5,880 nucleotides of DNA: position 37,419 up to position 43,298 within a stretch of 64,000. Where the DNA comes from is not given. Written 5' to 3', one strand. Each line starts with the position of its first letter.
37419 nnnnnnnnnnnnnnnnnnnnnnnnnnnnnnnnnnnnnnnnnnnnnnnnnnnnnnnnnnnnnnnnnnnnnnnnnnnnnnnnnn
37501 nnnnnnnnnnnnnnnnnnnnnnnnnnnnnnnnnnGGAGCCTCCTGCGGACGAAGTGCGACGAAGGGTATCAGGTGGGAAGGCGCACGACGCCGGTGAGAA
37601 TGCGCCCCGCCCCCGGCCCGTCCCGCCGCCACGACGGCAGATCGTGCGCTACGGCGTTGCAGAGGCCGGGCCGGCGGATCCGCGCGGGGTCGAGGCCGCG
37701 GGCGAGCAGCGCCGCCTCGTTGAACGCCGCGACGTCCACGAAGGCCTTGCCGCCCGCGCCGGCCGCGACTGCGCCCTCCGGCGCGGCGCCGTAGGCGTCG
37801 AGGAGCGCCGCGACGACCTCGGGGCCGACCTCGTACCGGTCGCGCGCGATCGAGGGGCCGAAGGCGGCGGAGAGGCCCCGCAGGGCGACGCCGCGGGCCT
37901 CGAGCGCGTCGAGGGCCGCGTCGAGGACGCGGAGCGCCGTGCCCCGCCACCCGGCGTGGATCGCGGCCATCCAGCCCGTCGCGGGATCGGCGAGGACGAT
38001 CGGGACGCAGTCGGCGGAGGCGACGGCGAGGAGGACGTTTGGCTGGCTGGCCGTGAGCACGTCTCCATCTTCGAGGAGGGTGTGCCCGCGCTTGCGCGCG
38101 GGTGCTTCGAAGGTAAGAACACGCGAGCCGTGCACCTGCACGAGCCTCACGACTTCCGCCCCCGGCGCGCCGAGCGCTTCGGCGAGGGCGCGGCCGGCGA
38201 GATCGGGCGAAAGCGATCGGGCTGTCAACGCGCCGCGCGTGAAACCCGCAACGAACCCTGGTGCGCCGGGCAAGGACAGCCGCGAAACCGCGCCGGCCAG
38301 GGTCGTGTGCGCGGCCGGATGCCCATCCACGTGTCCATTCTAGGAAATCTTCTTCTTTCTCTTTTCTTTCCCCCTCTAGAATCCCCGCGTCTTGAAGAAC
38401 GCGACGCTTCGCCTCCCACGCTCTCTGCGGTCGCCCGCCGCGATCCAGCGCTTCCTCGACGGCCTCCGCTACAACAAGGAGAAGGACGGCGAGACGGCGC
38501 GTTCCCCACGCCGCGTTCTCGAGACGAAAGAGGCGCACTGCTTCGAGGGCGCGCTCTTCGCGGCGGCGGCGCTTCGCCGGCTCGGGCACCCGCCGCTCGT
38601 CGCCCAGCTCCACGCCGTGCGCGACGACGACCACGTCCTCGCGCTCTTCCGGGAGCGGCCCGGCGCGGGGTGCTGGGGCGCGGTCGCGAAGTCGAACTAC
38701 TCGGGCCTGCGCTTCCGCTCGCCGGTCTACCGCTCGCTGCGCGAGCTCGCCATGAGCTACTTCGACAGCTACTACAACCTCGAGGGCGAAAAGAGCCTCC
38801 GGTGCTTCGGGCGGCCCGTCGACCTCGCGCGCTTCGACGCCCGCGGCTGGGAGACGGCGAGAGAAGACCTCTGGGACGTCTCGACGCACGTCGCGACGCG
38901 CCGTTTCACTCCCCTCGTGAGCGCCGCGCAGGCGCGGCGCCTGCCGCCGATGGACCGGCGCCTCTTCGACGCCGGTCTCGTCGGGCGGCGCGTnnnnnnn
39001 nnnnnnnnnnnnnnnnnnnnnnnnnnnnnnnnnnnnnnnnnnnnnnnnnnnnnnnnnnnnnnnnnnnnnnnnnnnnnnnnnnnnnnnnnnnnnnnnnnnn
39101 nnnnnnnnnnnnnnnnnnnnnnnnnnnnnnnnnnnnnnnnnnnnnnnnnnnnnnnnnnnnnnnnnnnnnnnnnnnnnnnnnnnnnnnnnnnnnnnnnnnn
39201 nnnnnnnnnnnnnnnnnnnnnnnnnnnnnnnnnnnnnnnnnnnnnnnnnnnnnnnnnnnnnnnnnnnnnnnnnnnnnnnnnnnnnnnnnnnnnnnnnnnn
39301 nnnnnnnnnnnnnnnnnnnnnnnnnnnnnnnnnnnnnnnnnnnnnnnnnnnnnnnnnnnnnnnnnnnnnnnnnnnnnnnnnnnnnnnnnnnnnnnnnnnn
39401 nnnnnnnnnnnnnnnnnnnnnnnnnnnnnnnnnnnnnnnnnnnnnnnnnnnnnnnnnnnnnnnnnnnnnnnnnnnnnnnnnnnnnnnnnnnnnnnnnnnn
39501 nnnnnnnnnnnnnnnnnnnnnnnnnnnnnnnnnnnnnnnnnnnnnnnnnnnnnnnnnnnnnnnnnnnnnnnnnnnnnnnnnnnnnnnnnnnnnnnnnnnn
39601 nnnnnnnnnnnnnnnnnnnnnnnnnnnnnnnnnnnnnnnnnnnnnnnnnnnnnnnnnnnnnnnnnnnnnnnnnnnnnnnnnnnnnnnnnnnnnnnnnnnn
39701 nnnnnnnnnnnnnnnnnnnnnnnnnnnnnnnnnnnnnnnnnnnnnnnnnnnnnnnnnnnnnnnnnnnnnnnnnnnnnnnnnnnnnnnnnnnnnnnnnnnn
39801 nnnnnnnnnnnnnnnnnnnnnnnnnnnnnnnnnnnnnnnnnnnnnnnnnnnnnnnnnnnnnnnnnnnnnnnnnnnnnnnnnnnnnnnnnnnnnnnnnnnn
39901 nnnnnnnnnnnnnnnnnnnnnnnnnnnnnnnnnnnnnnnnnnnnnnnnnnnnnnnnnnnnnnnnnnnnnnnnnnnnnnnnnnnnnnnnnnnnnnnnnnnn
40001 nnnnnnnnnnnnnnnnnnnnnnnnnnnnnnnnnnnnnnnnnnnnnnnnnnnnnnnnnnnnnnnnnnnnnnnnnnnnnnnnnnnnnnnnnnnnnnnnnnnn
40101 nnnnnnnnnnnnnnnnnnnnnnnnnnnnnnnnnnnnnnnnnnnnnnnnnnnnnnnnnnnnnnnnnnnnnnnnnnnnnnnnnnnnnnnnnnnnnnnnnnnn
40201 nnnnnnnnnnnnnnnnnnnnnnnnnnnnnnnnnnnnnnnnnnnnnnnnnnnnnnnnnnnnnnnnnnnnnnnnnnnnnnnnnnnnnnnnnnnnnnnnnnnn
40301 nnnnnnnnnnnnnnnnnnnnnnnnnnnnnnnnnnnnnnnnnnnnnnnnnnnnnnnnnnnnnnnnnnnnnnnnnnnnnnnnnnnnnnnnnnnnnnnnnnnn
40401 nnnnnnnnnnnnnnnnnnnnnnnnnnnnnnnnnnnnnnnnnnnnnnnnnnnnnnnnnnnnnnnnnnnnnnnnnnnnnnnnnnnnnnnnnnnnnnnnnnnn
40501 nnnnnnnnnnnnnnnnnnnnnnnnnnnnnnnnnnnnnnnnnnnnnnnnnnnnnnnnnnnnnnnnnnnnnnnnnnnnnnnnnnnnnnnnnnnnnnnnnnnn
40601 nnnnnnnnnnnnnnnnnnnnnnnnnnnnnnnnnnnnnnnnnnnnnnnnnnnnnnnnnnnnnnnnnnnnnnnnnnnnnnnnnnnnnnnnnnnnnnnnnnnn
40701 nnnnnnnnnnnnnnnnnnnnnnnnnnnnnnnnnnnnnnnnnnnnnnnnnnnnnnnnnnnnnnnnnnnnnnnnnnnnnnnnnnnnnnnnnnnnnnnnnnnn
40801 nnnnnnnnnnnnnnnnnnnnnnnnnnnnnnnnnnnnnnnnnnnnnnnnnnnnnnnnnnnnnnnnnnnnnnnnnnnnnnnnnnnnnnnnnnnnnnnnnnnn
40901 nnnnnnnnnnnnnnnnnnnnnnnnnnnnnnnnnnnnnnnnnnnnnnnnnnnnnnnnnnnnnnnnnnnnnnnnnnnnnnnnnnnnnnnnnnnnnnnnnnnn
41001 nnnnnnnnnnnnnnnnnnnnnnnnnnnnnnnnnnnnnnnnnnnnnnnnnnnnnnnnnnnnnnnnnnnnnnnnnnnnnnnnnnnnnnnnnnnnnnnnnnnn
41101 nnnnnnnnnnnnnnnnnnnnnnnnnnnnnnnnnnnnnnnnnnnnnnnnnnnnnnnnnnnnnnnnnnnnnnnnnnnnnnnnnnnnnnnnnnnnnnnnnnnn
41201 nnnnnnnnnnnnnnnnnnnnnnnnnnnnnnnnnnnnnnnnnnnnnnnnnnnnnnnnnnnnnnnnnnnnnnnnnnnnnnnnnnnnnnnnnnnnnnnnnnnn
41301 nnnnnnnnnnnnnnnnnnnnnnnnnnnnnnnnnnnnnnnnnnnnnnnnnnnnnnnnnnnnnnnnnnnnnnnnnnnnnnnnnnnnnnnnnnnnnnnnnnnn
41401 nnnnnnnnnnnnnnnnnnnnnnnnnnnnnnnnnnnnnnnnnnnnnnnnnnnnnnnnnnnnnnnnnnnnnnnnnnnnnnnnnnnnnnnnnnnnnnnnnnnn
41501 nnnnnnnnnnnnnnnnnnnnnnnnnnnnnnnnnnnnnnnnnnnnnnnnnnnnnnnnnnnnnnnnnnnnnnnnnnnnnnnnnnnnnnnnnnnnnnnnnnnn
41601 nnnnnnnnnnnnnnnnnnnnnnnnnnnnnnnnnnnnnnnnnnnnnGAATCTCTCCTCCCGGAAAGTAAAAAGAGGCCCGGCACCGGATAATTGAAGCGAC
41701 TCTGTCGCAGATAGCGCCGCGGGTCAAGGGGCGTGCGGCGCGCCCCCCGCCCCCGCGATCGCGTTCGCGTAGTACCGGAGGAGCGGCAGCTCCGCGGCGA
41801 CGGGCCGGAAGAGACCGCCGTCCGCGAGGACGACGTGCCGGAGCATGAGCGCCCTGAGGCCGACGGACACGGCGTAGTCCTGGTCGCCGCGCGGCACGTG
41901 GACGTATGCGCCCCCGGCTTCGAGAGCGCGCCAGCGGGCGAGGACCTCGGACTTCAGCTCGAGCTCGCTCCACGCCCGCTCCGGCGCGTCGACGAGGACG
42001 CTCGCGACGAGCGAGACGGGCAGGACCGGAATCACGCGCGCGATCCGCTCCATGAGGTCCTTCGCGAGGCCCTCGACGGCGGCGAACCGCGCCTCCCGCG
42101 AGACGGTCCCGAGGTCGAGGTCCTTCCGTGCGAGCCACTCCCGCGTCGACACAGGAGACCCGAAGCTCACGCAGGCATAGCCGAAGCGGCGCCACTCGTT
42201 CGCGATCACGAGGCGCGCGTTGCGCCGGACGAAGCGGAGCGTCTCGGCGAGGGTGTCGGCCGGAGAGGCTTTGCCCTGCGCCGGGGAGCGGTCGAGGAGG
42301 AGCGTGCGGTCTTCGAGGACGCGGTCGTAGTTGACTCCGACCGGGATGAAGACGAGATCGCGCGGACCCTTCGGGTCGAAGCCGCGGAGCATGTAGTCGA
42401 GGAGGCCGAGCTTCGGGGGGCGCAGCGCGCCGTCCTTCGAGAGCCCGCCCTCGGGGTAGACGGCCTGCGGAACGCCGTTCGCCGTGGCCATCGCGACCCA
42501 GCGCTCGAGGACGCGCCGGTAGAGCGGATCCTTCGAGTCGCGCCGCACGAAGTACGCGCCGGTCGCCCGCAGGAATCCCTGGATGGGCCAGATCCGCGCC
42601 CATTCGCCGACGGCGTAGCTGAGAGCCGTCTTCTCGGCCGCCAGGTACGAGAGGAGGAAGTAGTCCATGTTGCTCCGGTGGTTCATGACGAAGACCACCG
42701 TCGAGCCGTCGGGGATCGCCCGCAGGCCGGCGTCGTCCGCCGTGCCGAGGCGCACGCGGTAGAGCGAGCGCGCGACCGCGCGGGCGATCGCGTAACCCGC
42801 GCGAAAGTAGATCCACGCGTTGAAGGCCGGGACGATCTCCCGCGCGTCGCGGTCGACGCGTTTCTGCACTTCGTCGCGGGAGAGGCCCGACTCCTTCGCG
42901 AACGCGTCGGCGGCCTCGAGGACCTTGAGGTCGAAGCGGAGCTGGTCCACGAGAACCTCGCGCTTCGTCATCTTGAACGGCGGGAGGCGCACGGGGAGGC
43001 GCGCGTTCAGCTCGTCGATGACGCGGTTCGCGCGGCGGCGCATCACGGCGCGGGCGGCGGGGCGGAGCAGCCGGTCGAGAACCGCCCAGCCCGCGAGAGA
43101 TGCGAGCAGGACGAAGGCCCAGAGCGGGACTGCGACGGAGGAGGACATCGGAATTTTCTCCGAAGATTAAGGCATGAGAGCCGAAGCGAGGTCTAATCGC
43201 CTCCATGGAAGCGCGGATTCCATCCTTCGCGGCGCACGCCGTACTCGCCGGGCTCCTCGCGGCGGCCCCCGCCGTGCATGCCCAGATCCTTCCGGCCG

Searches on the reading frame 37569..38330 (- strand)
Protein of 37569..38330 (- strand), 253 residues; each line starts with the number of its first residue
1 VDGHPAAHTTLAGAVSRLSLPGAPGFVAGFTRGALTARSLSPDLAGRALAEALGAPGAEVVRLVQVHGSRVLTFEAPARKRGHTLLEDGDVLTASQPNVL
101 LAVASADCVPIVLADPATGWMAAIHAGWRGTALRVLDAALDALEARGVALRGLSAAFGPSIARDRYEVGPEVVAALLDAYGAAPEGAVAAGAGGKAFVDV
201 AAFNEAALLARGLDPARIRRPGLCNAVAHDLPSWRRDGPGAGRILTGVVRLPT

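Call 27: search_protein_families(library=pfam, proteins=[window:37569-38330:-], max_evalue=0.0001)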
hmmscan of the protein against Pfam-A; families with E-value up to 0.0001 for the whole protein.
window:37569-38330:- (253 aa): 1 family
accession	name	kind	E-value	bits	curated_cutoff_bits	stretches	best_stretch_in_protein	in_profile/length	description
PF02578.20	Cu-oxidase_4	-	2.5e-43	148.7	22.9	1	47-248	33-237/238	Multi-copper polyphenol oxidoreductase laccase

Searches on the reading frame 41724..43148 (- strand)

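Call 27: search_protein_families(library=pfam, proteins=[window:41724-43148:-], max_evalue=0.0001)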
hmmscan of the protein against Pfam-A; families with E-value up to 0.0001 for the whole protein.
window:41724-43148:- (474 aa): 2 families
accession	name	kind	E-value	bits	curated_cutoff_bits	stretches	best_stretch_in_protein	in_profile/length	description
PF01553.26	Acyltransferase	-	6.3e-16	58.8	23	1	141-271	6-130/132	Acyltransferase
PF19277.4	GPAT_C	-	9.9e-15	55.1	25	1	320-464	28-181/344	Glycerol-3-phosphate acyltransferase C-terminal region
